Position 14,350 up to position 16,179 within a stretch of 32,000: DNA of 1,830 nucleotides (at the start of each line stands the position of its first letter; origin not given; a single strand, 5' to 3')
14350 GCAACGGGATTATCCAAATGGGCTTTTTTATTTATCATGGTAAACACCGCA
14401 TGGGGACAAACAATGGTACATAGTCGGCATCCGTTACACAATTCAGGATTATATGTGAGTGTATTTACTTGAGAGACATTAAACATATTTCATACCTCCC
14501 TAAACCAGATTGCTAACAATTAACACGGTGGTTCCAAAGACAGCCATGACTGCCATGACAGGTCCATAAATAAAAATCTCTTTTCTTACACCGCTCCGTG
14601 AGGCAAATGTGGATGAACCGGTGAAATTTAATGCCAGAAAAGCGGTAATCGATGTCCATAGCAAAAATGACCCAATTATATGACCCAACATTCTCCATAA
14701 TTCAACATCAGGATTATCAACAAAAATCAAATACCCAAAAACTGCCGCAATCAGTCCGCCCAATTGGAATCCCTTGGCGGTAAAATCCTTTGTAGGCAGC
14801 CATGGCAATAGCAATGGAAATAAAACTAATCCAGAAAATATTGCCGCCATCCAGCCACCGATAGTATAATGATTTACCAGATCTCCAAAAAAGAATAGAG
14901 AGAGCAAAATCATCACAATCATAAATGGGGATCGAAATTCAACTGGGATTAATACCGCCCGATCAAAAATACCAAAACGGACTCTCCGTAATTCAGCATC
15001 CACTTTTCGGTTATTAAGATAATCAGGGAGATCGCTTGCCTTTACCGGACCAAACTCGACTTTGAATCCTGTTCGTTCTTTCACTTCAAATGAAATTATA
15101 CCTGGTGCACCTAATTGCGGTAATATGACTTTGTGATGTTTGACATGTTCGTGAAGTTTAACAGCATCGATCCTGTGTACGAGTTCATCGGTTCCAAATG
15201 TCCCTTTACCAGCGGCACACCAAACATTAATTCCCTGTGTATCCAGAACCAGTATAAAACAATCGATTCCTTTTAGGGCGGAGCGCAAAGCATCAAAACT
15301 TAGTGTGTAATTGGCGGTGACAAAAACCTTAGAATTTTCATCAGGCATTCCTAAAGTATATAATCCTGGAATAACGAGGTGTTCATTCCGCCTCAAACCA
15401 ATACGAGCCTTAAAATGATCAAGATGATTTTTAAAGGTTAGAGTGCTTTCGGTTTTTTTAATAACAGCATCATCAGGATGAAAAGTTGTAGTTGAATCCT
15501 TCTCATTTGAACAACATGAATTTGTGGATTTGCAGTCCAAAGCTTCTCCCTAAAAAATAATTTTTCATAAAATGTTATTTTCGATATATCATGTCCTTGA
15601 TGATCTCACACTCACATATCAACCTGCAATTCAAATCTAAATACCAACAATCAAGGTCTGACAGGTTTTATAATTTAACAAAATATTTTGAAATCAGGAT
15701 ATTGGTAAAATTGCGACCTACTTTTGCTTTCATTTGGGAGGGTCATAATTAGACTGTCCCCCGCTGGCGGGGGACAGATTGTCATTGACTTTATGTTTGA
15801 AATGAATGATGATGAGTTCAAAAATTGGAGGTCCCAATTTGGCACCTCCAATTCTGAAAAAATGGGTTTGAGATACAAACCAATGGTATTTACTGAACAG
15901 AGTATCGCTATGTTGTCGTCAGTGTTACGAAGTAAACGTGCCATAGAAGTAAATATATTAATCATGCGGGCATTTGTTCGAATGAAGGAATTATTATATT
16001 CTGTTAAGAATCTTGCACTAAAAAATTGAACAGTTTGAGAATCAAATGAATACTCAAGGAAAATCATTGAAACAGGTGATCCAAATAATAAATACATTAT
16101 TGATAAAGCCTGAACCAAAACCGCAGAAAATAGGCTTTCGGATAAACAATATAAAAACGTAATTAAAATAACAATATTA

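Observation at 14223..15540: Complete hgcA-hgcB mercury-methylation gene pair in a non-classical host background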

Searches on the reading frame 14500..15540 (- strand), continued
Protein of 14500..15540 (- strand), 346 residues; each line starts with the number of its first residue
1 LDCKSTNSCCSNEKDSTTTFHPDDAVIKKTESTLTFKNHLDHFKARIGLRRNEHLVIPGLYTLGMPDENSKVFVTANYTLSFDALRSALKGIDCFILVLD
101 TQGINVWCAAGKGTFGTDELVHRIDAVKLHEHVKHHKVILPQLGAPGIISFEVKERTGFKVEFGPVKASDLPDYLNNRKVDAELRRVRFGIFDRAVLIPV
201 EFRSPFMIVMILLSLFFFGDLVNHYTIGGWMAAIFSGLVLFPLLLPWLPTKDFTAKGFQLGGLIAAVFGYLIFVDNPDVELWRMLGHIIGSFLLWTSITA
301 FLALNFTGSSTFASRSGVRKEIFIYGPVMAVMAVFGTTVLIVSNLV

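Call 54: find_encoding_contigs(protein=P0093, flank=6000, max_places=2)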
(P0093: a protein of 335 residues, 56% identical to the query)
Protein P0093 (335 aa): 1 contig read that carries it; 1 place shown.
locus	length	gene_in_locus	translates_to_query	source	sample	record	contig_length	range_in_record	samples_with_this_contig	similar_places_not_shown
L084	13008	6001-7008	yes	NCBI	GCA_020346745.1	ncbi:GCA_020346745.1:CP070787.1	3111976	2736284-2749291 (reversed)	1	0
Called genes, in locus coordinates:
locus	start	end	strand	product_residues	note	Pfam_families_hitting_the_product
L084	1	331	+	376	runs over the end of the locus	PF14522:Cytochrome_C7 (faint), PF14537:Cytochrom_c3_2 (faint), PF02085:Cytochrom_CIII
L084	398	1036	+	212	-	-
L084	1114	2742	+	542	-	PF21563:Mcp40H-20_sensor (faint), PF00672:HAMP, PF00512:HisKA, PF02518:HATPase_c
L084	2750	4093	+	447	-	PF00072:Response_reg, PF00158:Sigma54_activat, PF14532:Sigma54_activ_2, PF07728:AAA_5, PF25601:AAA_lid_14, PF02954:HTH_8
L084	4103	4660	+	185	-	PF07998:Peptidase_M54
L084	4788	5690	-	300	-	PF00892:EamA, PF03151:TPT (weak)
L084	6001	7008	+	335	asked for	PF03599:CdhD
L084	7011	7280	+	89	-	PF13183:Fer4_8 (faint), PF13534:Fer4_17 (faint), PF14697:Fer4_21 (faint), PF13237:Fer4_10, PF12838:Fer4_7 (weak), PF13187:Fer4_9, PF12797:Fer4_2 (weak), PF00037:Fer4, +4 more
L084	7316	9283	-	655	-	PF12969:DUF3857 (weak), PF01841:Transglut_core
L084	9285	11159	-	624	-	PF12969:DUF3857, PF01841:Transglut_core (weak)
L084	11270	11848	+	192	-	PF14378:PAP2_3 (weak)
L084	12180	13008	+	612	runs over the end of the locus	PF00639:Rotamase (weak), PF13616:Rotamase_3 (faint), PF13145:Rotamase_2 (weak)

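Call 57: find_encoding_contigs(protein=P0017, flank=1500, max_places=1)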
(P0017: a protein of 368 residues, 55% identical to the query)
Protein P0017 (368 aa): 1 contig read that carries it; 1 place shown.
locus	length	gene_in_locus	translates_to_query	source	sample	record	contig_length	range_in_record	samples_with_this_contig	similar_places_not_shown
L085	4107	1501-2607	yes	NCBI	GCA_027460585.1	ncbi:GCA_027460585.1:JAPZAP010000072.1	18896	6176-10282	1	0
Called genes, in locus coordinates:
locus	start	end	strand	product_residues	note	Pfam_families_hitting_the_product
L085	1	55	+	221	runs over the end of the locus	PF01209:Ubie_methyltran, PF13489:Methyltransf_23, PF13847:Methyltransf_31, PF08241:Methyltransf_11, PF08242:Methyltransf_12, PF13649:Methyltransf_25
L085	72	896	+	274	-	PF01135:PCMT, PF01209:Ubie_methyltran, PF13489:Methyltransf_23, PF06325:PrmA, PF13847:Methyltransf_31, PF08241:Methyltransf_11, PF08242:Methyltransf_12, PF13649:Methyltransf_25, +4 more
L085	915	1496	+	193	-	PF14512:TM1586_NiRdase (faint), PF00881:Nitroreductase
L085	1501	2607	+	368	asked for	PF03599:CdhD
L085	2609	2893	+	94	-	PF12837:Fer4_6, PF13237:Fer4_10, PF00037:Fer4, PF12838:Fer4_7, PF13187:Fer4_9, PF13484:Fer4_16 (faint), PF12797:Fer4_2 (weak), PF00037:Fer4 (weak)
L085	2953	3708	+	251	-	PF04402:SIMPL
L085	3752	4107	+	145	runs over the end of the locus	-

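Call 58: find_encoding_contigs(protein=P0028, flank=1500, max_places=1)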
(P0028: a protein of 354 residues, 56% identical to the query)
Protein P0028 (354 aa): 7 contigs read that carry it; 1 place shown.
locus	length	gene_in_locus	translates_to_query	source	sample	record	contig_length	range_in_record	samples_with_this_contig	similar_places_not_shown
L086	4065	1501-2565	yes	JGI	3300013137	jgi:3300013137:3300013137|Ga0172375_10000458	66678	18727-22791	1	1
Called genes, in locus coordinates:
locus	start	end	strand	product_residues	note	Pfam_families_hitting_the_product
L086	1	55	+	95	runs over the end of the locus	PF04014:MazE_antitoxin (weak)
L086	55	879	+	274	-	PF01135:PCMT, PF01209:Ubie_methyltran, PF06325:PrmA, PF13489:Methyltransf_23, PF13847:Methyltransf_31, PF08241:Methyltransf_11, PF08242:Methyltransf_12, PF13649:Methyltransf_25, +3 more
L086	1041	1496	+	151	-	PF00881:Nitroreductase, PF14512:TM1586_NiRdase (weak)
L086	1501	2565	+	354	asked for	PF03599:CdhD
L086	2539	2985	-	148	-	-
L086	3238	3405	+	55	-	-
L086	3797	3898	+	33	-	-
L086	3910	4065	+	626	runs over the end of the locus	PF04984:Phage_sheath_1, PF17482:Phage_sheath_1C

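Call 59: find_encoding_contigs(protein=P0092, flank=1500, max_places=1)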
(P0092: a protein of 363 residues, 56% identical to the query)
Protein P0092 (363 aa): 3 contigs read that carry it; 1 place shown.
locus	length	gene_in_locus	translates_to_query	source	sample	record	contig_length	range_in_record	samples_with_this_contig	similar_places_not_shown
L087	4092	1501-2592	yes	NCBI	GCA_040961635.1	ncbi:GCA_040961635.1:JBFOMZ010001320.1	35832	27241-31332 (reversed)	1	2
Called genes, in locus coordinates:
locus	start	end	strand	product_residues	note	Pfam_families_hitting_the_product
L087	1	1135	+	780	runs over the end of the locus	PF07752:S-layer, PF17210:SdrD_B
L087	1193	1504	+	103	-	PF01022:HTH_5, PF12840:HTH_20 (weak)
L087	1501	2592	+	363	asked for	PF03599:CdhD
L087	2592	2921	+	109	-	PF00037:Fer4 (weak), PF12797:Fer4_2 (faint), PF12837:Fer4_6, PF13237:Fer4_10, PF14697:Fer4_21 (weak), PF12838:Fer4_7, PF13187:Fer4_9, PF13484:Fer4_16 (faint)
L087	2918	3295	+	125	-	-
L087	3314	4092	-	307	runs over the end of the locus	PF12679:ABC2_membrane_2, PF12698:ABC2_membrane_3 (weak)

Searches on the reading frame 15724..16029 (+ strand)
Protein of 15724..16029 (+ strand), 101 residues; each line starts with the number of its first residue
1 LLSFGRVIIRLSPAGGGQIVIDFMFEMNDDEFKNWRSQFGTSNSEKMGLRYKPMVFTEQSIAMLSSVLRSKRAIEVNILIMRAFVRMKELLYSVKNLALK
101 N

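Call 7: search_protein_families(library=pfam, proteins=[window:15724-16029:+], max_evalue=0.00001)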
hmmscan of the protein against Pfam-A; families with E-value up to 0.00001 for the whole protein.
window:15724-16029:+ (101 aa): 1 family
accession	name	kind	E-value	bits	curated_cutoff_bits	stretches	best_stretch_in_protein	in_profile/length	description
PF10543.14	ORF6N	-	9.5e-11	42.3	27.8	1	22-67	42-86/86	ORF6N domain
